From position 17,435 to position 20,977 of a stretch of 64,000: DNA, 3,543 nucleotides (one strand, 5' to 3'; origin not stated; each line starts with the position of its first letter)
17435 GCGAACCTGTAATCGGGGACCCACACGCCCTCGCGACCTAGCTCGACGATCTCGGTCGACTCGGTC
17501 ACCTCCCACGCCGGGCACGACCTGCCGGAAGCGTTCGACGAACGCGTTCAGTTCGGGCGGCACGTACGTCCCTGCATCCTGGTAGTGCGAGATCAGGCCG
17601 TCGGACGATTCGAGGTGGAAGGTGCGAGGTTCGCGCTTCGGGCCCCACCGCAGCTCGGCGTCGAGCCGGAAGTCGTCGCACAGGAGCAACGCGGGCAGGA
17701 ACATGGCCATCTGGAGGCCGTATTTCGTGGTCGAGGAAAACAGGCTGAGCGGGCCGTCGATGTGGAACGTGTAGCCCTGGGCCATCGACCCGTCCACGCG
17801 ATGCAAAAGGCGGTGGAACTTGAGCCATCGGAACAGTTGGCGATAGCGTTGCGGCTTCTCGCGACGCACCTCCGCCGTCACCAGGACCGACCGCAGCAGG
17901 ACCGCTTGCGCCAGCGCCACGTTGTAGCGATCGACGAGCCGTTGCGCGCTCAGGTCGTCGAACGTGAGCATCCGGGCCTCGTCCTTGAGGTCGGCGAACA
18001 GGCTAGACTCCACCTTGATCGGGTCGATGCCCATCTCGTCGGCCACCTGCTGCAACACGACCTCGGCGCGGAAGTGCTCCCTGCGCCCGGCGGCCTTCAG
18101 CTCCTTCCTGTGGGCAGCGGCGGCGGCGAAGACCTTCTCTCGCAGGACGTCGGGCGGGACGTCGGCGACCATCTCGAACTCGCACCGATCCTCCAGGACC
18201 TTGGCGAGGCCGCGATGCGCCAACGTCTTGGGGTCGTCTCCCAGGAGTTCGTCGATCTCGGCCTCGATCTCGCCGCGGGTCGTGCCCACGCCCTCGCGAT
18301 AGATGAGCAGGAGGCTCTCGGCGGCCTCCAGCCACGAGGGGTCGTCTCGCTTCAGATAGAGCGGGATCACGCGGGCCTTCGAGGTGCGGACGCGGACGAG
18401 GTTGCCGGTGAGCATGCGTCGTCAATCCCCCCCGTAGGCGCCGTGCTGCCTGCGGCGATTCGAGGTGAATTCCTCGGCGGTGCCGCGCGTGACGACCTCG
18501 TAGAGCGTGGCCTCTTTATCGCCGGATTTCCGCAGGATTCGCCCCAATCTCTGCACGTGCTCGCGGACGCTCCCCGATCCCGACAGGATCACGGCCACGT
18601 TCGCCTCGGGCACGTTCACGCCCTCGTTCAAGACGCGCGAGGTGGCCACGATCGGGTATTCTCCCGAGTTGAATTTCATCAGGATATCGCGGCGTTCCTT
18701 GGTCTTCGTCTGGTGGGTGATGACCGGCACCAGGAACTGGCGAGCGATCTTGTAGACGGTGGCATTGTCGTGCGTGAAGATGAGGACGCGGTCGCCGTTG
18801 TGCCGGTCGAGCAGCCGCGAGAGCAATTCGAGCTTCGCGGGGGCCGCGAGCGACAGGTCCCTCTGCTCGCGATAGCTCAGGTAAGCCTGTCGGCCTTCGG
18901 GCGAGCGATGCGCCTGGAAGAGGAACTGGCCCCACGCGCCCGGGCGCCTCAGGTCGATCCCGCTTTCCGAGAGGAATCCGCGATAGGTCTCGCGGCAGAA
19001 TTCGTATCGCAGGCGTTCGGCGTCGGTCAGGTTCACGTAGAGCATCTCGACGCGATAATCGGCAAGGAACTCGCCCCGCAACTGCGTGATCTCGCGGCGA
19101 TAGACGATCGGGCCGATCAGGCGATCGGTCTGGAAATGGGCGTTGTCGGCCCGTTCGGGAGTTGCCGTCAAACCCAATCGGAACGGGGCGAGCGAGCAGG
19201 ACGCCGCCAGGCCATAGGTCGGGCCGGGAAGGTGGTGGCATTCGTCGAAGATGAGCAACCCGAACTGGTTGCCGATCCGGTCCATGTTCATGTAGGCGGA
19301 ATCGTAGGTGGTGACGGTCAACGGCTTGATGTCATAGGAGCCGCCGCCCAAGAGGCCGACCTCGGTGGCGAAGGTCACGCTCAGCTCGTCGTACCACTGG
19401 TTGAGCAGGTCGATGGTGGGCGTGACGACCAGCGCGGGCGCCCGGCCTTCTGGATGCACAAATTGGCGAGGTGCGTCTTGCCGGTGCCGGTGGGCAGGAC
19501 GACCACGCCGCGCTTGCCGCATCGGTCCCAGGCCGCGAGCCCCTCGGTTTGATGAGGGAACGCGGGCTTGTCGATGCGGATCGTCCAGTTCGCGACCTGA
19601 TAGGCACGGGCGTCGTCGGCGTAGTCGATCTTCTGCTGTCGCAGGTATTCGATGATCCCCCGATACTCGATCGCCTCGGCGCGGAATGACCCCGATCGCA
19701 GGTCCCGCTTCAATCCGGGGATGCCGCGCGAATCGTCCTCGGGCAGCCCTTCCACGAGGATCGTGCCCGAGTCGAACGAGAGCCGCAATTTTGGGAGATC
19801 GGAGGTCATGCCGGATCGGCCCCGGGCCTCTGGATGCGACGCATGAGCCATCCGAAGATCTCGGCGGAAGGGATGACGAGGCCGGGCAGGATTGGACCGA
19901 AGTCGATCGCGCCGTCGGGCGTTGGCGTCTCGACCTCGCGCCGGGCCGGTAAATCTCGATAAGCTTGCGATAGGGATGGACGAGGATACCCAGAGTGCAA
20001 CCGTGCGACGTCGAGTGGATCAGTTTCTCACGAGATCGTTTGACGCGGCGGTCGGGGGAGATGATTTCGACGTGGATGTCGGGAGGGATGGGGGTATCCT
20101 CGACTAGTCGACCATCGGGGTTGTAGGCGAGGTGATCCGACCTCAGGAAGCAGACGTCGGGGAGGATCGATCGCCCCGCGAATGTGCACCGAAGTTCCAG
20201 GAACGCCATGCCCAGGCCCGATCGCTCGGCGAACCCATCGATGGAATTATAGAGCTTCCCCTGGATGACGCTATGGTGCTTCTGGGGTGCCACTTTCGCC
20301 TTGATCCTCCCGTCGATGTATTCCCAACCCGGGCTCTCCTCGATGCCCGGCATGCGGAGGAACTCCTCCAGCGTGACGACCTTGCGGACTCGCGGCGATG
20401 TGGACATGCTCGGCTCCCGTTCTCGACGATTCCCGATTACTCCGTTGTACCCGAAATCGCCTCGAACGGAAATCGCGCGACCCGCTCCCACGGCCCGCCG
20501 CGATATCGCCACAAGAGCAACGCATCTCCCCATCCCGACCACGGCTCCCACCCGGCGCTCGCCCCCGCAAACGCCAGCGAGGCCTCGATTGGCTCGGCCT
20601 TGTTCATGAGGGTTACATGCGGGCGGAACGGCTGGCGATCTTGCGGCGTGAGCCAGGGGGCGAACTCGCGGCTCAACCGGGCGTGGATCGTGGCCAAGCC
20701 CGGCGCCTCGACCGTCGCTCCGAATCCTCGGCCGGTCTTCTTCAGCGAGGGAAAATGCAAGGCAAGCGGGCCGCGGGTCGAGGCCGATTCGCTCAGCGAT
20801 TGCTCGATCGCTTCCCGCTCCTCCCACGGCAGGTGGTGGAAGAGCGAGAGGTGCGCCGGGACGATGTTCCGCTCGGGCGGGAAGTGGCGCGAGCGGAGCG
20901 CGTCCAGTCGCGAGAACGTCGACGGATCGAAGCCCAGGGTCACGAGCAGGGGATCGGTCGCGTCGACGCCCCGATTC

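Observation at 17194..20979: Tightly coupled four-gene operon: 2H phosphoesterase (LigT-like) - Uma2 endonuclease - XPB helicase - Bax1-like nuclease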

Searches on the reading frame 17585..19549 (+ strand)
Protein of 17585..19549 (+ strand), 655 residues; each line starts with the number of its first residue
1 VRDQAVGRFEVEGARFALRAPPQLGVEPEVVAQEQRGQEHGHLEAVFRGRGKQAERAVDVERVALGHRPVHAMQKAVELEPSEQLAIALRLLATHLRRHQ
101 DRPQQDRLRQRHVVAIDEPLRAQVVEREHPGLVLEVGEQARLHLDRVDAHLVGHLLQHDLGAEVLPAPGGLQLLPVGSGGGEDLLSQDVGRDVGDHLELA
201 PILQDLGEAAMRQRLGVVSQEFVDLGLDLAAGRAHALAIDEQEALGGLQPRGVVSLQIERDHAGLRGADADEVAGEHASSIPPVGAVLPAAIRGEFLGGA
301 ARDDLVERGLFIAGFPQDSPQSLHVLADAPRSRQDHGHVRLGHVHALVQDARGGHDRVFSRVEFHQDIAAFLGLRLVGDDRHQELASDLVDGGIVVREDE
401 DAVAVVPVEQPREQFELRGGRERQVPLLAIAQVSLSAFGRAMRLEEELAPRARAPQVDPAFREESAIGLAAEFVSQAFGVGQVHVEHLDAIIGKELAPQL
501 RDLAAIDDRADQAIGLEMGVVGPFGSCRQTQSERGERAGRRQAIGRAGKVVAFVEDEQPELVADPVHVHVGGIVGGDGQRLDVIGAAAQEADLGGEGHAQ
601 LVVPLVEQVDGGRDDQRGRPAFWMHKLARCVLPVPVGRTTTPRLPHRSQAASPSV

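Call 80: search_protein_families(library=pfam, proteins=[window:17585-19549:+], max_evalue=0.001)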
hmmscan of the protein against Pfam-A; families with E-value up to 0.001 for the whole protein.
window:17585-19549:+ (655 aa): 0 families

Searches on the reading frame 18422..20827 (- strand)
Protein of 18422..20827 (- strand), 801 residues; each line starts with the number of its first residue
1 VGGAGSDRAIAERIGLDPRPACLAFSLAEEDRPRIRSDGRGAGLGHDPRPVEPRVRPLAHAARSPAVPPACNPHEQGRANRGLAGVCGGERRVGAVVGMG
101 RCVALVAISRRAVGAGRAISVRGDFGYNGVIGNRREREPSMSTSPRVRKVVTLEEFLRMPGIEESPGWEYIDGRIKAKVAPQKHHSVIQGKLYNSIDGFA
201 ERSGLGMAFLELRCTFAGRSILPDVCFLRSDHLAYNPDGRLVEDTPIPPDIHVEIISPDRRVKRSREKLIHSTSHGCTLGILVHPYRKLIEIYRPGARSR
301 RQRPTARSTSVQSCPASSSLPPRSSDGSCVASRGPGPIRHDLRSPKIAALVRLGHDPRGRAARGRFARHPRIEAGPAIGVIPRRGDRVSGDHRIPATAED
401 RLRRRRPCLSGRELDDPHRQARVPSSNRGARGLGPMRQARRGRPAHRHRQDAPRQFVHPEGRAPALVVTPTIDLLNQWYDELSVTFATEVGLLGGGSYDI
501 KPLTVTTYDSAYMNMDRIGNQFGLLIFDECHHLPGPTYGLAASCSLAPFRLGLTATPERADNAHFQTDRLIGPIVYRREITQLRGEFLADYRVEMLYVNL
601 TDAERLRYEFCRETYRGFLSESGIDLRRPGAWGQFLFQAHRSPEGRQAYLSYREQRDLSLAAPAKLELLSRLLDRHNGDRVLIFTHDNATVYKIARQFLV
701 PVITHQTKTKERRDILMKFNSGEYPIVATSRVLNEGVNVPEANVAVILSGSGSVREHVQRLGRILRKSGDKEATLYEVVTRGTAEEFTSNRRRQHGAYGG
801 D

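Call 4: search_protein_families(library=pfam, proteins=[window:18422-20827:-], max_evalue=0.01)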
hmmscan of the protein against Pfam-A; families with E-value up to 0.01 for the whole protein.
window:18422-20827:- (801 aa): 5 families
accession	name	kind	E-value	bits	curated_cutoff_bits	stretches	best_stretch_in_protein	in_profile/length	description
PF05685.18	Uma2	-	5.1e-24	85.1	27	1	153-311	1-158/172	Putative restriction endonuclease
PF00271.37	Helicase_C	-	7.6e-19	68.4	23.5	1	665-767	2-109/110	Helicase conserved C-terminal domain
PF16203.11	ERCC3_RAD25_C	-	1.1e-17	64.6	27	1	652-794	32-183/248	ERCC3/RAD25/XPB C-terminal helicase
PF04851.21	ResIII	-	1.2e-15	58.2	22.5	1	461-559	52-164/164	Type III restriction enzyme, res subunit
PF00270.35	DEAD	-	0.0014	18.8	26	1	462-558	45-161/167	DEAD/DEAH box helicase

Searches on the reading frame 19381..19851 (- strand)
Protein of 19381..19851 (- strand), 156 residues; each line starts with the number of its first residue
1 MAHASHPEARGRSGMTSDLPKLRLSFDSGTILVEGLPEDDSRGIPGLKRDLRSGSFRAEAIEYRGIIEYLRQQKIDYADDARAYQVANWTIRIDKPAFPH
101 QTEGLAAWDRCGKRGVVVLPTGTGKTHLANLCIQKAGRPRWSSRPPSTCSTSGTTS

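Call 4: search_protein_families(library=pfam, proteins=[window:19381-19851:-], max_evalue=0.01)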
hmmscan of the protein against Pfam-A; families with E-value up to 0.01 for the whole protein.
window:19381-19851:- (156 aa): 2 families
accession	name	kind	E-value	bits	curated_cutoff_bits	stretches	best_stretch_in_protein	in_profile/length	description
PF18458.6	XPB_DRD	-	3.8e-18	65.5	26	1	24-81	1-57/57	Xeroderma pigmentosum group B helicase damage recognition domain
PF04851.21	ResIII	-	0.0015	18.9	22.5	1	99-135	6-46/164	Type III restriction enzyme, res subunit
